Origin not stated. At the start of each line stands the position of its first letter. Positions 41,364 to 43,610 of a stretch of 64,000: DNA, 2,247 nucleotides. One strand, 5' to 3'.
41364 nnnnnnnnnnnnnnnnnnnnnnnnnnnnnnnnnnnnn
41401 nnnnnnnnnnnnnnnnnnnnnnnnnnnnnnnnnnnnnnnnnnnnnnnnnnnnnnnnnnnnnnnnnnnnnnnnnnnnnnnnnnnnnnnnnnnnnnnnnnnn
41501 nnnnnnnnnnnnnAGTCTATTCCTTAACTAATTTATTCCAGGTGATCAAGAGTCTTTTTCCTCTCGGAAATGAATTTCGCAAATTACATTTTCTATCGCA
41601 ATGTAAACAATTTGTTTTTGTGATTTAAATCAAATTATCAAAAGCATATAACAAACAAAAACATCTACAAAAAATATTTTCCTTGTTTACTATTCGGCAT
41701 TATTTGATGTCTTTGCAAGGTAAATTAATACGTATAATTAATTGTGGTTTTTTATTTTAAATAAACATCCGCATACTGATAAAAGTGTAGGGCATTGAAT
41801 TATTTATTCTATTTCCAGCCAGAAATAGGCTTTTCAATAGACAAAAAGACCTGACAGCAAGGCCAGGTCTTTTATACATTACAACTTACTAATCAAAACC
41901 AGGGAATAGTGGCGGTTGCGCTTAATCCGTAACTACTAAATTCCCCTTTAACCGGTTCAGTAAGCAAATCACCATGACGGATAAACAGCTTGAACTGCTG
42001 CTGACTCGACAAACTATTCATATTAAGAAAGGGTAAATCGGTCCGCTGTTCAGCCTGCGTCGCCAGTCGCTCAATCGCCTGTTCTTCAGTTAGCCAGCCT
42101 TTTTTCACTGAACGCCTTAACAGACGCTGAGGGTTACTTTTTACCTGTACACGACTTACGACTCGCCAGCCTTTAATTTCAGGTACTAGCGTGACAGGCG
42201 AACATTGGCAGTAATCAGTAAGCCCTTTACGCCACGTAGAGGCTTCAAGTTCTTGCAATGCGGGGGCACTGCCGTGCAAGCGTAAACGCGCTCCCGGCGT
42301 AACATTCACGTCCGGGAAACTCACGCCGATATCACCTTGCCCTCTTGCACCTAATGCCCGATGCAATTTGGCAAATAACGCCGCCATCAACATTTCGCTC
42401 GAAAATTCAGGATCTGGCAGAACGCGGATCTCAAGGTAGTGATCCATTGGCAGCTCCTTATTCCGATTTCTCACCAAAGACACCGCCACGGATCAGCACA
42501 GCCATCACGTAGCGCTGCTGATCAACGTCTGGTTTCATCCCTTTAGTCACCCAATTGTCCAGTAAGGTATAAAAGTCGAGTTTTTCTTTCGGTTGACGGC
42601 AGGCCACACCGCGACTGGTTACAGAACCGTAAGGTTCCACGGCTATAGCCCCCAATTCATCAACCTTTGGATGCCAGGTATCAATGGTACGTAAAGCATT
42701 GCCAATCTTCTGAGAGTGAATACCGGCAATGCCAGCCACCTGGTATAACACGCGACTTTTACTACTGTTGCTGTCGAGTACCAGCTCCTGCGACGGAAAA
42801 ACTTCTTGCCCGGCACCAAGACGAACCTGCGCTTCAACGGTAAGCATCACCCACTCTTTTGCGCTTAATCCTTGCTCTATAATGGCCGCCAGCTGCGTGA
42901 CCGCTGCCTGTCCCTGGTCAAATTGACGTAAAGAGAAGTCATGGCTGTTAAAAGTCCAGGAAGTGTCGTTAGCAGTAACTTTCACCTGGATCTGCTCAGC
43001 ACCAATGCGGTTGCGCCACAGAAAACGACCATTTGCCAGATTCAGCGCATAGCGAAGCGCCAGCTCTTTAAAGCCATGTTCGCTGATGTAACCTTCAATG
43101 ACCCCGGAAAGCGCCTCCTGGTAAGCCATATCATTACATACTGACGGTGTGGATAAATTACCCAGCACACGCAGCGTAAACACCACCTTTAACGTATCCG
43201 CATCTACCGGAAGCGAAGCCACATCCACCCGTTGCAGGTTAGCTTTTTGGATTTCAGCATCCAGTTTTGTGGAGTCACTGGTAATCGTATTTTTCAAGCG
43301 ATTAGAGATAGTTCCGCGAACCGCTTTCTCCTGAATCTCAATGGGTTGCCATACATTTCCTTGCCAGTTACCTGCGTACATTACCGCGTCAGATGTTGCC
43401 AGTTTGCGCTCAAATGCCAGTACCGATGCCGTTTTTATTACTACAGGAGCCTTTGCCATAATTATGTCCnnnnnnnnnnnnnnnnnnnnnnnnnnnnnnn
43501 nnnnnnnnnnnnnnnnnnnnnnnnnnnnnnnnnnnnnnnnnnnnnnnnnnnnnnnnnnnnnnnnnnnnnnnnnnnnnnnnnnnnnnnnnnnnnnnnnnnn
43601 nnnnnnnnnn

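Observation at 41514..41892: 380-bp AT-rich control region upstream of the fimbrial major subunit, adjacent to the cas operon terminator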

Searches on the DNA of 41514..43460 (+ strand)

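Call 12: search_dna_similar(query=window:41514-41892:+, collection=ecoli_genomes, mode=distant, max_rows=30, rows=spread)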
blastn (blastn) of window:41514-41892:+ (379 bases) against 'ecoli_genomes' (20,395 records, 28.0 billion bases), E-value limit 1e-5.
Records with a match: 4475; places in all: 4490; records where one place covers at least 80% of the query: 20.
Genomes with a match: 4466 of 5426; with a place that covers at least 80% of the query: 20. Places per genome that has any: lowest 1, median 1, highest 2. On chromosomes: 4476 places; on plasmids: 14.
Best place of each record, by identity: 80-90% 31; 60-80% 4444.
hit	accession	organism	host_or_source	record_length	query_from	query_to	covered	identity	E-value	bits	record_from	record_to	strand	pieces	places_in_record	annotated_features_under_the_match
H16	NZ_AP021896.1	Escherichia coli strain 2018-02-2CC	Homo sapiens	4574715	1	316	83%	89.6%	2e-112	415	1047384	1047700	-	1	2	none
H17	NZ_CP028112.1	Escherichia coli O103 str. RM8385 strain RM8385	Bos taurus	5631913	7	148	37%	73.6%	2e-10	75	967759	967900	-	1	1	none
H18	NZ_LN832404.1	Escherichia coli K-12 strain K-12 substr. AG100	-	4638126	7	148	37%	73.6%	2e-10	75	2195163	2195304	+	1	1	none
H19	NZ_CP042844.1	Escherichia coli strain JME66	not applicable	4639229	7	148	37%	73.6%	2e-10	75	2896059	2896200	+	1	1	none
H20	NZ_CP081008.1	Escherichia coli strain XL10-gold-ultracompetent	-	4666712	7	148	37%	73.6%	2e-10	75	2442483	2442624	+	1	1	none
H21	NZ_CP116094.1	Escherichia coli strain DETEC-S560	ICU staff rectal swab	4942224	7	148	37%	73.6%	2e-10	75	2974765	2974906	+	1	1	none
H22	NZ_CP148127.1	Escherichia coli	missing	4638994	7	148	37%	73.6%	2e-10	75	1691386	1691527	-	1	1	none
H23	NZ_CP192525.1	Escherichia coli strain TUM22760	Laboratory developed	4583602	7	148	37%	73.6%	2e-10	75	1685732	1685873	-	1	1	none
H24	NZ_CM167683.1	Escherichia coli strain NCCP 13963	Homo sapiens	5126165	7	148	37%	73.6%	2e-10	75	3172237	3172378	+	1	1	none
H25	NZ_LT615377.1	Escherichia coli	-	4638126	7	148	37%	73.6%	2e-10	75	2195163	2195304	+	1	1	none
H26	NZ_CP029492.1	Escherichia coli strain HS30-1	Homo sapiens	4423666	7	148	37%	72.9%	9e-9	71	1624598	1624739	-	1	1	none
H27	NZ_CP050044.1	Escherichia coli strain 74-2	broiler chicken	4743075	7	148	37%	72.9%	9e-9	71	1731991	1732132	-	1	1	none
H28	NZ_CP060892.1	Escherichia coli strain EC22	Homo sapiens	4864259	7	148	37%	72.9%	9e-9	71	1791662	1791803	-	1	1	none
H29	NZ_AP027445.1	Escherichia coli strain EC291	Sus scrofa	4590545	7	148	37%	72.9%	9e-9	71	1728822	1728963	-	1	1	none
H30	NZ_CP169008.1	Escherichia coli strain UTAK-13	Veal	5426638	7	148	37%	72.9%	9e-9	71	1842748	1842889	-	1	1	none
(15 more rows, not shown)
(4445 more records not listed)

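Call 13: search_dna_similar(query=window:41830-43460:+, collection=ecoli_genomes, mode=near, max_rows=12)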
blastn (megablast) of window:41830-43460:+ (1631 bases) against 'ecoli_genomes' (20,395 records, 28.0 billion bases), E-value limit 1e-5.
Records with a match: 240; places in all: 242; records where one place covers at least 80% of the query: 238.
Genomes with a match: 240 of 5426; with a place that covers at least 80% of the query: 238. Places per genome that has any: lowest 1, median 1, highest 2. On chromosomes: 242 places; on plasmids: 0.
Best place of each record, by identity: 95-99% 237; 90-95% 3.
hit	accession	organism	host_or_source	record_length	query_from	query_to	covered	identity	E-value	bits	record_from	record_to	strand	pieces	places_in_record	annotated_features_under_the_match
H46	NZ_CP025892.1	Escherichia coli strain 503025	Homo sapiens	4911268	63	1631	96%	96.9%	0e+0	2632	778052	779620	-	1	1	csy3: type I-F CRISPR-associated protein Csy3 | cas6f: type I-F CRISPR-associated endoribonuclease Cas6/Csy4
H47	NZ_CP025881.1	Escherichia coli strain 503440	Homo sapiens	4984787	63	1631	96%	96.9%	0e+0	2632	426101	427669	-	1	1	csy3: type I-F CRISPR-associated protein Csy3 | cas6f: type I-F CRISPR-associated endoribonuclease Cas6/Csy4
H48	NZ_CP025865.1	Escherichia coli strain 504211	Homo sapiens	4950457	63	1631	96%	96.9%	0e+0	2632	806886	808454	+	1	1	csy3: type I-F CRISPR-associated protein Csy3 | cas6f: type I-F CRISPR-associated endoribonuclease Cas6/Csy4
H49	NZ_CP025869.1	Escherichia coli strain 503829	Homo sapiens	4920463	63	1631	96%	96.9%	0e+0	2632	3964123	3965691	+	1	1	csy3: type I-F CRISPR-associated protein Csy3 | cas6f: type I-F CRISPR-associated endoribonuclease Cas6/Csy4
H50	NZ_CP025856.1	Escherichia coli strain 504838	Homo sapiens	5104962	63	1631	96%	96.9%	0e+0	2632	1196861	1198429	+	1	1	csy3: type I-F CRISPR-associated protein Csy3 | cas6f: type I-F CRISPR-associated endoribonuclease Cas6/Csy4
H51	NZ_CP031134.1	Escherichia coli strain CFSAN064035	biological fluid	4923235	63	1631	96%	96.9%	0e+0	2632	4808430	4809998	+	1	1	csy3: type I-F CRISPR-associated protein Csy3 | cas6f: type I-F CRISPR-associated endoribonuclease Cas6/Csy4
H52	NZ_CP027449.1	Escherichia coli strain 2014C-3097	Homo sapiens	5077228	63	1631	96%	96.9%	0e+0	2632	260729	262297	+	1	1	csy3: type I-F CRISPR-associated protein Csy3 | cas6f: type I-F CRISPR-associated endoribonuclease Cas6/Csy4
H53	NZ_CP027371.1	Escherichia coli strain 2015C-3905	Homo sapiens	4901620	63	1631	96%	96.9%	0e+0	2632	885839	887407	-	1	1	csy3: type I-F CRISPR-associated protein Csy3 | cas6f: type I-F CRISPR-associated endoribonuclease Cas6/Csy4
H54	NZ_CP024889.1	Escherichia coli strain AR_0019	missing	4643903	63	1631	96%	96.9%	0e+0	2632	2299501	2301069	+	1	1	csy3: type I-F CRISPR-associated protein Csy3 | cas6f: type I-F CRISPR-associated endoribonuclease Cas6/Csy4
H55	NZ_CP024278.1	Escherichia coli strain ATCC 43896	Homo sapiens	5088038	63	1631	96%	96.9%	0e+0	2632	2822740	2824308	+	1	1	csy3: type I-F CRISPR-associated protein Csy3 | cas6f: type I-F CRISPR-associated endoribonuclease Cas6/Csy4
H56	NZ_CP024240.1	Escherichia coli O114:H49 strain 90-9280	missing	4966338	63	1631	96%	96.9%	0e+0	2632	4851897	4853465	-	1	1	csy3: type I-F CRISPR-associated protein Csy3 | cas6f: type I-F CRISPR-associated endoribonuclease Cas6/Csy4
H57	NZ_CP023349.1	Escherichia coli strain ETEC-2264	Homo sapiens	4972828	63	1631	96%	96.9%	0e+0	2632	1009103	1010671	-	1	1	csy3: type I-F CRISPR-associated protein Csy3 | cas6f: type I-F CRISPR-associated endoribonuclease Cas6/Csy4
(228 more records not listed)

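Call 14: get_annotated_region(hit=H46, flank=4000)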
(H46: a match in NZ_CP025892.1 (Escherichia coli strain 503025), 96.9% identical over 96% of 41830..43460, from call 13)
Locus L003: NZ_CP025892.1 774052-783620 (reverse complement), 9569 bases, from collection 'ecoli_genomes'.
description: Escherichia coli strain 503025 chromosome, complete genome
organism: Escherichia coli strain 503025 (NCBI taxid 562)
replicon: chromosome; assembly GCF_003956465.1
host: Homo sapiens; source: stool; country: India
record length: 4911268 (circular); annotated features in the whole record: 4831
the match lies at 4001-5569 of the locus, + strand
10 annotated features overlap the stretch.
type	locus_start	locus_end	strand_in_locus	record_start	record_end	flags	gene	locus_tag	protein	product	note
CDS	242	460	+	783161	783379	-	infA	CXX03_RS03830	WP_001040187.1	translation initiation factor IF-1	-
direct_repeat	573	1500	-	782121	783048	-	-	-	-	CRISPR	-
CDS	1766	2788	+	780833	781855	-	istA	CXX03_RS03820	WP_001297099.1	IS21-like element IS100 family transposase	-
CDS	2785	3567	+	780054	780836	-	istB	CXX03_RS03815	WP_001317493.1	IS21-like element IS100kyp family helper ATPase IstB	-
tRNA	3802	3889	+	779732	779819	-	-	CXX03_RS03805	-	tRNA-Ser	-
CDS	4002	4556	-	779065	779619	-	cas6f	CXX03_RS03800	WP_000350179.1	type I-F CRISPR-associated endoribonuclease Cas6/Csy4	-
CDS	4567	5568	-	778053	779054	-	csy3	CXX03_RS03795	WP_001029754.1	type I-F CRISPR-associated protein Csy3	-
CDS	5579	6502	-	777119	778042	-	csy2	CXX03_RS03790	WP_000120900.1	type I-F CRISPR-associated protein Csy2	-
CDS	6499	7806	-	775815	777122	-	csy1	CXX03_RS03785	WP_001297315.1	type I-F CRISPR-associated protein Csy1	-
CDS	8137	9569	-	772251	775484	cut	cas3f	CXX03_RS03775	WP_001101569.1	type I-F CRISPR-associated helicase Cas3f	-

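Call 15: get_annotated_region(hit=H18, flank=2500)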
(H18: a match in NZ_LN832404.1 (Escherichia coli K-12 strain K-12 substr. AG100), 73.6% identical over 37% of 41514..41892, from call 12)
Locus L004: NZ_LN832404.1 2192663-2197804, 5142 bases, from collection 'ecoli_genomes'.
description: Escherichia coli K-12 substr. AG100 chromosome I
organism: Escherichia coli K-12 strain K-12 substr. AG100 (NCBI taxid 83333)
replicon: chromosome; assembly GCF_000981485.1
host: -; source: -; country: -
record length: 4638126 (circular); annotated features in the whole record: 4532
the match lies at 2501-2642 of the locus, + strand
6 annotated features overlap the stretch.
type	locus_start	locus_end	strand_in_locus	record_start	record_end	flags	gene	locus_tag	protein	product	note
CDS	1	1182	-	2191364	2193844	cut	yehB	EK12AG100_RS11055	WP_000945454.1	fimbrial biogenesis outer membrane usher protein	-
CDS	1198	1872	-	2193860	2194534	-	yehC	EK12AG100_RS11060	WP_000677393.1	fimbria/pilus periplasmic chaperone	-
CDS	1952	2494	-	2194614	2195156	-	yehD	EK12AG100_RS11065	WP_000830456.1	fimbrial protein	-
CDS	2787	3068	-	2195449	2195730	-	yehE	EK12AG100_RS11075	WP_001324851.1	YehE family protein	-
CDS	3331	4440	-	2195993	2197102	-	apbC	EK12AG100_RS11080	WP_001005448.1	iron-sulfur cluster carrier protein ApbC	-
CDS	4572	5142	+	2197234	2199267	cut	metG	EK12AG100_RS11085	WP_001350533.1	methionine--tRNA ligase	-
